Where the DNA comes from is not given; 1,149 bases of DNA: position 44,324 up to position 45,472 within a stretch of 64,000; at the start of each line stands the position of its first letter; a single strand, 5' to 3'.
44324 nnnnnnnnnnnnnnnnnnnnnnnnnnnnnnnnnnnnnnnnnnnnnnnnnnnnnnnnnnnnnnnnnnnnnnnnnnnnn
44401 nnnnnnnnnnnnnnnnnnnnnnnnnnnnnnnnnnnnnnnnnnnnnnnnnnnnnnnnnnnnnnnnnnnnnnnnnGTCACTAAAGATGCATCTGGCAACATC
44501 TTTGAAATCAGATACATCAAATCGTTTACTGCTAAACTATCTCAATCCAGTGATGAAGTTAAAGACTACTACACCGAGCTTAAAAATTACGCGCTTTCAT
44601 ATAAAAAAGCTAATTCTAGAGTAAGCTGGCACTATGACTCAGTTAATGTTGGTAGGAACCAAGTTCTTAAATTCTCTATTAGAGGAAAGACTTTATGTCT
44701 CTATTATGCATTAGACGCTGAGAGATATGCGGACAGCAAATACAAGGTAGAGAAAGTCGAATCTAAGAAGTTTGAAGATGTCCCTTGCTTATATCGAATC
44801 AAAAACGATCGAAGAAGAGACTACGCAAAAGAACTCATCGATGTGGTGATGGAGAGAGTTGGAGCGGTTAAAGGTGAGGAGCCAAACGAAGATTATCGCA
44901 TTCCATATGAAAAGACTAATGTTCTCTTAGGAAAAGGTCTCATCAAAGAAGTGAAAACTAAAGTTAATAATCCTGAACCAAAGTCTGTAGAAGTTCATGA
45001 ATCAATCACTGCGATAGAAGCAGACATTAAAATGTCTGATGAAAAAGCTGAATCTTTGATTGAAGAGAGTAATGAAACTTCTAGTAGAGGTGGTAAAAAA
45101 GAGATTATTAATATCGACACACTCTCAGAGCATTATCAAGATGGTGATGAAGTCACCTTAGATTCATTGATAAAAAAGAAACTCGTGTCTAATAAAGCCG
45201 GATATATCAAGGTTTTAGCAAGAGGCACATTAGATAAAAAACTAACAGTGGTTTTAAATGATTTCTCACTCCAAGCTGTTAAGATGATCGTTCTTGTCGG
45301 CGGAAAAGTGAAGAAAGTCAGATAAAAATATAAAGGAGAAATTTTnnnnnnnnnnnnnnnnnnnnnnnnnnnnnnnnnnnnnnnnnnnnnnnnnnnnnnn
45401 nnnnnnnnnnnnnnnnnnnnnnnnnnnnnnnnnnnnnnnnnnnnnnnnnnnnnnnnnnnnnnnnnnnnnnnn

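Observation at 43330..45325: Cytoplasmic tail of a giant surface protein carries three 187-aa repeats and a ribosomal uL15-like domain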

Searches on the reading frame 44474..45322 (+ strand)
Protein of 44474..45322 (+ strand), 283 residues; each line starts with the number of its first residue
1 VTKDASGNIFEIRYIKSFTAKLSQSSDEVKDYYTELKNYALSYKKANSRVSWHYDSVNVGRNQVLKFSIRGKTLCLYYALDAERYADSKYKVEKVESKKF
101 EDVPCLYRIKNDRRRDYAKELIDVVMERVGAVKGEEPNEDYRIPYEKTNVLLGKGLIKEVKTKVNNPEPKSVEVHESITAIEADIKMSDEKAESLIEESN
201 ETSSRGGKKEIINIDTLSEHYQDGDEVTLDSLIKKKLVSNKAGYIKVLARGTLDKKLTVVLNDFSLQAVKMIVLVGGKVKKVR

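Call 24: predict_structure(alignment_id=A1)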
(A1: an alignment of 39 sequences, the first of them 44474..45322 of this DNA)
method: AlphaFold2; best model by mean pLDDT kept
length: 283 residues; sequences in the alignment: 39
mean_pLDDT: 90.8   pTM: 0.57
mean pLDDT of the five models: 90.8, 90.3, 89.8, 89.8, 89.2
residues with pLDDT >= 90: 215; 70-90: 51; 50-70: 14; < 50: 3
segments of 3 or more residues with pLDDT < 50: 167-169
pLDDT, mean of each block of 10 residues (from residue 1): 70 90 97 98 97 97 97 97 92 95 97 98 97 94 94 91 61 80 88 86 73 95 93 93 93 94 95 93 86
secondary structure, 60 per line:
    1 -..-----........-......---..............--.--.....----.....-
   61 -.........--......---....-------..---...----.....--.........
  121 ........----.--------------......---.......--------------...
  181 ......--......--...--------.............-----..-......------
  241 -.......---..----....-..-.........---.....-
elements in order: E9-16 H18-23 H27-40 E46-50 E55-59 E62-70 E73-78 H82-85 E105-109 H112-128 H148-153 E157-163 H180-186 H189-194 E197-199 E208-213 H214-220 H229-234 E242-248 E258-261 H266-274 E278-282

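Call 34: find_related_loci(query=A1, collection=genome_contigs, flank=6000)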
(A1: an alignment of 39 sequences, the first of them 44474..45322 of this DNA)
Query A1 (283 aa) in genome_contigs; peptide patterns used: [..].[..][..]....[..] (x = any residue, [..] = any of these).
217 stretches matched a pattern; 203 encode a relative of the query (tblastn E <= 1e-3); the best 80 are kept; 80 distinct loci.
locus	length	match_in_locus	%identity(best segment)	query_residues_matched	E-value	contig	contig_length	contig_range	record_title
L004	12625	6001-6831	71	3-283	3e-129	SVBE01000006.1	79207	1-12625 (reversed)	MAG: Erysipelotrichaceae bacterium isolate SIG220 NODE_25_length_79207_cov_8.559307, whole genome shotgun sequence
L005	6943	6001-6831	71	3-283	2e-128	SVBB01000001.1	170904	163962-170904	MAG: Erysipelotrichaceae bacterium isolate SIG217 NODE_18_length_170904_cov_43.441037, whole genome shotgun sequence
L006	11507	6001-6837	71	2-283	5e-128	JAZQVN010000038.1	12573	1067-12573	MAG: Bacilli bacterium isolate T1900045170_TC20190164.MAGScoT_cleanbin_000006 SGB_5178_k141_2049835, whole genome shotgu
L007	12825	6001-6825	67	4-282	2e-119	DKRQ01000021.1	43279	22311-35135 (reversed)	MAG TPA_asm: Bacillales bacterium UBA7278 UBA7278_contig_1443, whole genome shotgun sequence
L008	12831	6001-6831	68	2-282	1e-118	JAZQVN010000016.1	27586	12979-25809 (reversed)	MAG: Bacilli bacterium isolate T1900045170_TC20190164.MAGScoT_cleanbin_000006 SGB_5178_k141_1928888, whole genome shotgu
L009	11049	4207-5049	68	1-283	4e-118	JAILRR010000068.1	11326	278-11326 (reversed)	MAG: Bacilli bacterium isolate RUI389 k141_9674901_flag=0_multi=16.6247_len=11326, whole genome shotgun sequence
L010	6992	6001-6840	64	1-283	1e-115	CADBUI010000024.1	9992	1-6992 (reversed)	MAG: uncultured Erysipelotrichaceae bacterium isolate RUG14309 genome assembly, contig: RUG14309_asm_24, whole genome sh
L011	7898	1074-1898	66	1-277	1e-115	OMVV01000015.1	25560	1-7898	uncultured Erysipelotrichaceae bacterium isolate RUG021 genome assembly, contig: scaffold_1549, whole genome shotgun seq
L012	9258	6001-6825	66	2-281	2e-115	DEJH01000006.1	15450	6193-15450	MAG TPA_asm: Bacillales bacterium UBA2753 UBA2753_contig_26631, whole genome shotgun sequence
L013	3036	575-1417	62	2-283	5e-118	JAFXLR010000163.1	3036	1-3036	MAG: Bacilli bacterium isolate RGIG6528 Sheep_Reticulum-2__c789366, whole genome shotgun sequence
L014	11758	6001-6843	61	2-283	7e-112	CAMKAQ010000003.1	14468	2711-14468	MAG: uncultured Bacillales bacterium isolate SRR12081303_bin.85_metaWRAP_v1.3_MAG genome assembly, contig: ERZ12289767.6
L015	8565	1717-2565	63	1-283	5e-111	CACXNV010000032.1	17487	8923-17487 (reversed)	MAG: uncultured Erysipelotrichaceae bacterium isolate RUG11432 genome assembly, contig: RUG11432_asm_32, whole genome sh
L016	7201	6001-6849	63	1-283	2e-110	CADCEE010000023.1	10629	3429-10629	MAG: uncultured Erysipelotrichaceae bacterium isolate RUG14566 genome assembly, contig: RUG14566_asm_23, whole genome sh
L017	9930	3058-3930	63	1-279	7e-110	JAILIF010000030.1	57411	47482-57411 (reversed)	MAG: Bacilli bacterium isolate RUI143 k141_8498021_flag=1_multi=12.0000_len=57411, whole genome shotgun sequence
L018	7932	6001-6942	59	1-283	1e-108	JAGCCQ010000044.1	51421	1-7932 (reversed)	MAG: Bacilli bacterium isolate RGIG9670 Yak_Omasum-2__c397331, whole genome shotgun sequence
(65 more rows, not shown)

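Call 41: search_protein_families(library=pfam, alignment_id=A1, max_evalue=0.05)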
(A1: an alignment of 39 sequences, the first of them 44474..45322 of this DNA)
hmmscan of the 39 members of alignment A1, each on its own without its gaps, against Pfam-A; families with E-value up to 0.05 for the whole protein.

A. member 1, window:44474-45322:+ (283 aa): 1 family
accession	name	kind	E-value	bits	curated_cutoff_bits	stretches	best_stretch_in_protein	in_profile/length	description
PF00828.25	Ribosomal_L27A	-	3e-13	50.4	21.5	1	211-279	1-71/72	Ribosomal proteins 50S-L15, 50S-L18e, 60S-L27A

B. families by the number of members that match (of 39 scanned): 68 families (the first 25 are shown)
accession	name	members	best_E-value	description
PF00828.25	Ribosomal_L27A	39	3.2e-15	Ribosomal proteins 50S-L15, 50S-L18e, 60S-L27A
PF11304.13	DUF3106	7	4.5e-06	Protein of unknown function (DUF3106)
PF06628.17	Catalase-rel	4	0.00016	Catalase-related immune-responsive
PF01034.25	Syndecan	4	0.00047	Syndecan domain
PF04277.18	OAD_gamma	4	0.0039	Oxaloacetate decarboxylase, gamma chain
PF18676.6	MBG_2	3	1.3e-55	MBG domain (YGX type)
PF09479.16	Flg_new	3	1.1e-16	Listeria-Bacteroides repeat domain (List_Bact_rpt)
PF03547.23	Mem_trans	3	0.00068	Membrane transport protein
PF07813.17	LTXXQ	3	0.0013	LTXXQ motif family protein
PF09327.17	Phage_Tail_Tip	2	0.00021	Bacteriophage tail tip fiber protein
PF16118.10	DUF4834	2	0.00098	Domain of unknown function (DUF4834)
PF20990.2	DUF2207_C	2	0.0011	Predicted membrane protein (DUF2207) C-terminal domain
PF13273.12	DUF4064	2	0.004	Protein of unknown function (DUF4064)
PF07332.16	Phage_holin_3_6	2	0.0082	Putative Actinobacterial Holin-X, holin superfamily III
PF04286.17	DUF445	1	1.5e-11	Protein of unknown function (DUF445)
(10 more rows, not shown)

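Call 84: fold_search(model_id=the predicted structure, library=pdb)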
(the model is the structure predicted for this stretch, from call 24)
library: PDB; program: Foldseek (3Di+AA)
matches with E <= 10: 571; with E <= 0.001: 11
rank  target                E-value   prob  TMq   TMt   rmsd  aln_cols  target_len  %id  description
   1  8uua_N                9.2e-06  1.00  0.25  0.48   4.9        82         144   38  Cryo-EM structure of the Listeria innocua 50S ribosomal subunit in complex with HflXr (structure III) (released 2024-02-28)
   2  7nhn_O                1.1e-05  1.00  0.25  0.48   4.7        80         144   36  VgaL, an antibiotic resistance ABCF, in complex with 70S ribosome from Listeria monocytogenes (released 2021-05-05)
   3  8uu5_N                1.3e-05  1.00  0.25  0.48   4.9        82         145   38  Cryo-EM structure of the Listeria innocua 70S ribosome (head-swiveled) in complex with pe/E-tRNA (structure I-B) (released 2024-02-28)
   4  5ngm_AJ               6.2e-05  1.00  0.24  0.46   4.9        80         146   36  2.9S structure of the 70S ribosome composing the S. aureus 100S complex (released 2017-10-04)
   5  8uu4_N                7.0e-05  1.00  0.25  0.48   4.9        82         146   38  Cryo-EM structure of the Listeria innocua 70S ribosome in complex with HPF (structure I-A) (released 2024-02-28)
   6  9tvu_L                8.4e-05  1.00  0.25  0.35   1.6        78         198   33  Structure of the Chlamydomonas reinhardtii chlororibosome (released 2026-02-18)
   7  9qt5_L                1.5e-04  1.00  0.25  0.47   5.8        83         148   30  Structure of the 50S ribosomal subunit from the antibiotic-producing bacterium Streptomyces fradiae (released 2025-05-14)
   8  8fmw_AN               2.5e-04  1.00  0.26  0.50  11.4        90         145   26  The structure of a hibernating ribosome in the Lyme disease pathogen (released 2023-11-08)
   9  6o8z_M                2.7e-04  1.00  0.22  0.41   2.7        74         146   40  Cryo-EM image reconstruction of the 70S Ribosome Enterococcus faecalis Class04 (released 2020-09-16)
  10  6o90_M                5.0e-04  1.00  0.23  0.43   2.4        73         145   41  Cryo-EM image reconstruction of the 70S Ribosome Enterococcus faecalis Class05 (released 2020-09-23)
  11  5t7v_LO               5.0e-04  1.00  0.24  0.46   5.1        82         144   36  Methicillin Resistant, Linezolid resistant Staphylococcus aureus 70S ribosome (delta S145 uL3) (released 2017-05-31)
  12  7kgb_L                2.0e-03  1.00  0.25  0.49   1.6        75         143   31  CryoEM structure of A2296-methylated Mycobacterium tuberculosis ribosome bound with SEQ-9 (released 2022-01-19)
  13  4v8a_AP               2.0e-03  1.00  0.23  0.42   2.2        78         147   24  The structure of thermorubin in complex with the 70S ribosome from Thermus thermophilus. (released 2014-07-09)
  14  9bs0_I                2.0e-03  1.00  0.23  0.50   5.5        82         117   30  YphC-treated 45SYphC particle. Class 5 (released 2024-12-25)
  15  9j1m_L                2.2e-03  1.00  0.25  0.48   1.7        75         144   31  KU13-bond Mycobacterium tuberculosis 70S ribosome (released 2025-03-19)
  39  2fki_MODEL_1_A        2.1e-02  1.00  0.28  0.62   3.9       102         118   11  NMR Structure of Protein yjbR from Escherichia coli; Northeast Structural Genomics Consortium Target ER226 (released 2006-02-28)
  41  2oc6_A                2.1e-02  0.97  0.28  0.56   9.4       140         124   16  Crystal structure of a protein from the duf1801 family (ydhg, bsu05750) from bacillus subtilis at 1.75 A resolution (released 2007-01-16)
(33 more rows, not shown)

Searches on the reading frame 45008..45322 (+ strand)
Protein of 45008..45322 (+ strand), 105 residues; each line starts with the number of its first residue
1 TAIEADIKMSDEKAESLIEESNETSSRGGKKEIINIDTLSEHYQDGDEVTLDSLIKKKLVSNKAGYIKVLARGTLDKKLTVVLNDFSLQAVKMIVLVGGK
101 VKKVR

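Call 61: find_homologous_proteins(query=window:45008-45322:+, max_evalue=0.001)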
Query window:45008-45322:+ (105 aa): 33 proteins with E <= 0.001 among 52 candidates.
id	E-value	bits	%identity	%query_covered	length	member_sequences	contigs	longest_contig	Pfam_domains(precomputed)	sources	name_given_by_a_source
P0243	3.2e-36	141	72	96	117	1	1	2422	PF00828.26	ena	-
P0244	7.6e-34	133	71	95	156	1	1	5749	PF00828.26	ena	-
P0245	1.0e-33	133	70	92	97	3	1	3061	PF00828.26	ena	-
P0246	4.6e-33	131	70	100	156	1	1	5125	PF00828.26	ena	-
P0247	4.2e-32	128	71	92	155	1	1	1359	PF00828.26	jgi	jgi:ribosomal protein L15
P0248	4.9e-32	127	64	100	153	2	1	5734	PF00828.26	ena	-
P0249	6.3e-32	127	70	92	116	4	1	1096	PF00828.26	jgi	jgi:ribosomal protein L15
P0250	4.3e-30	121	68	91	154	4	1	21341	PF00828.26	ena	-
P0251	9.9e-30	120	65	100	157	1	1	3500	PF00828.26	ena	-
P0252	7.9e-27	111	68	83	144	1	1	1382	PF00828.26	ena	-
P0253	1.8e-26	110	61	100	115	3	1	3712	PF00828.26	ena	-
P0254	6.3e-24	102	68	72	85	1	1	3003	PF00828.26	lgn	-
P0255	1.0e-23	101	59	97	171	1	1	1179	PF00828.26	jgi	jgi:ribosomal protein L15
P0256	1.1e-22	98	61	98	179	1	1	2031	PF00828.26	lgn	-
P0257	4.5e-22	96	69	74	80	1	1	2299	PF00828.26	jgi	jgi:large subunit ribosomal protein L15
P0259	2.1e-21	94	58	98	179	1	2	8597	PF00828.26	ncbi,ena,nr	ncbi:MAG: uL15 family ribosomal protein [Clostridia bacterium]|nr:uL15 family ribosomal protein [Clo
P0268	6.1e-18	82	52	98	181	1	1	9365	PF00828.26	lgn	-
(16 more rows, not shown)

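Call 73: find_encoding_contigs(protein=P0259, flank=5000, max_places=2)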
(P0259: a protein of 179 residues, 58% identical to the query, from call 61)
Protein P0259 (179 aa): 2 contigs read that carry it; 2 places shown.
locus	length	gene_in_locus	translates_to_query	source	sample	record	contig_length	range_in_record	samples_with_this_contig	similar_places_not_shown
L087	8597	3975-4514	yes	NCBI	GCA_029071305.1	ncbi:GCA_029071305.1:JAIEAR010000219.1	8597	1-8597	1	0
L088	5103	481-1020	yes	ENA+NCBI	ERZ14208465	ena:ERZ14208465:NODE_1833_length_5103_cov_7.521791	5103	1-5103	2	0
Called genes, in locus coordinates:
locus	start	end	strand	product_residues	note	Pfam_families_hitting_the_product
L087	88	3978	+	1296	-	PF12733:Cadherin-like (weak)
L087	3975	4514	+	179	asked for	PF00828:Ribosomal_L27A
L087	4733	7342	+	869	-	PF00171:Aldedh, PF00465:Fe-ADH, PF13685:Fe-ADH_2 (weak), PF25137:ADH_Fe_C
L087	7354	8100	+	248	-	PF01636:APH, PF19974:TCAD9, PF01163:RIO1 (weak)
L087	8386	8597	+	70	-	?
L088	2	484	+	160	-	?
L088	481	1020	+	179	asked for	PF00828:Ribosomal_L27A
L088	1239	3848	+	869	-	PF00171:Aldedh, PF00465:Fe-ADH, PF13685:Fe-ADH_2 (weak), PF25137:ADH_Fe_C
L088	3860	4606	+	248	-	PF01636:APH, PF19974:TCAD9, PF01163:RIO1 (weak)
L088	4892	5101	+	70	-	?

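Call 74: find_encoding_contigs(protein=P0268, flank=5000, max_places=2)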
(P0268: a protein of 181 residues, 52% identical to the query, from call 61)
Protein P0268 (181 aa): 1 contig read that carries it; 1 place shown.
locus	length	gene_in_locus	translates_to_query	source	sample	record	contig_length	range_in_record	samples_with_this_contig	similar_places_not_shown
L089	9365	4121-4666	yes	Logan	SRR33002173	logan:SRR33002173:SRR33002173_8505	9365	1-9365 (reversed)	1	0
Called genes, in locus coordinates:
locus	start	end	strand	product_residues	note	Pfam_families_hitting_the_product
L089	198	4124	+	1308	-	-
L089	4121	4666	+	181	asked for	PF00828:Ribosomal_L27A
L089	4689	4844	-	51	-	-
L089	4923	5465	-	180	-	PF00440:TetR_N (weak)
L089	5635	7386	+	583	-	PF00664:ABC_membrane, PF02463:SMC_N (faint), PF00005:ABC_tran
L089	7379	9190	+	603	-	PF00664:ABC_membrane, PF02463:SMC_N (faint), PF00005:ABC_tran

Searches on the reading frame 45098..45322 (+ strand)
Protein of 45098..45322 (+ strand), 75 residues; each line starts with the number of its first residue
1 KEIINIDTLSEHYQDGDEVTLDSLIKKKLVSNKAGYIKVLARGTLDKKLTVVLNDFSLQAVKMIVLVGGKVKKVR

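Call 5: search_protein_families(library=pfam, proteins=[window:45098-45322:+], max_evalue=0.1)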
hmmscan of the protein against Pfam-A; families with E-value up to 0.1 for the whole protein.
window:45098-45322:+ (75 aa): 1 family
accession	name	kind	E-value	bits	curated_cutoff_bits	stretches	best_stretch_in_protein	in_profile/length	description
PF00828.25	Ribosomal_L27A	-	1.5e-14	54.6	21.5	1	3-71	1-71/72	Ribosomal proteins 50S-L15, 50S-L18e, 60S-L27A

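Call 6: search_protein_families(library=ncbifam, proteins=[window:45098-45322:+], max_evalue=0.1)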
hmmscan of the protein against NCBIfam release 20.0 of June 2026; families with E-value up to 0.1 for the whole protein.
window:45098-45322:+ (75 aa): 3 families
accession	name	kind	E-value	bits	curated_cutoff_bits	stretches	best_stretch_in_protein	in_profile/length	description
TIGR01071.1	rplO_bact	equivalog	3.8e-12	46.2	77.95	1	2-72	74-144/144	50S ribosomal protein L15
NF003079.0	PRK04005.1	equivalog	9.1e-05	22.1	85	1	38-72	68-102/121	50S ribosomal protein L18e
NF007432.1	PRK09978.1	equivalog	0.092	11.9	500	1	22-63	172-214/274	DNA-binding transcriptional regulator GadX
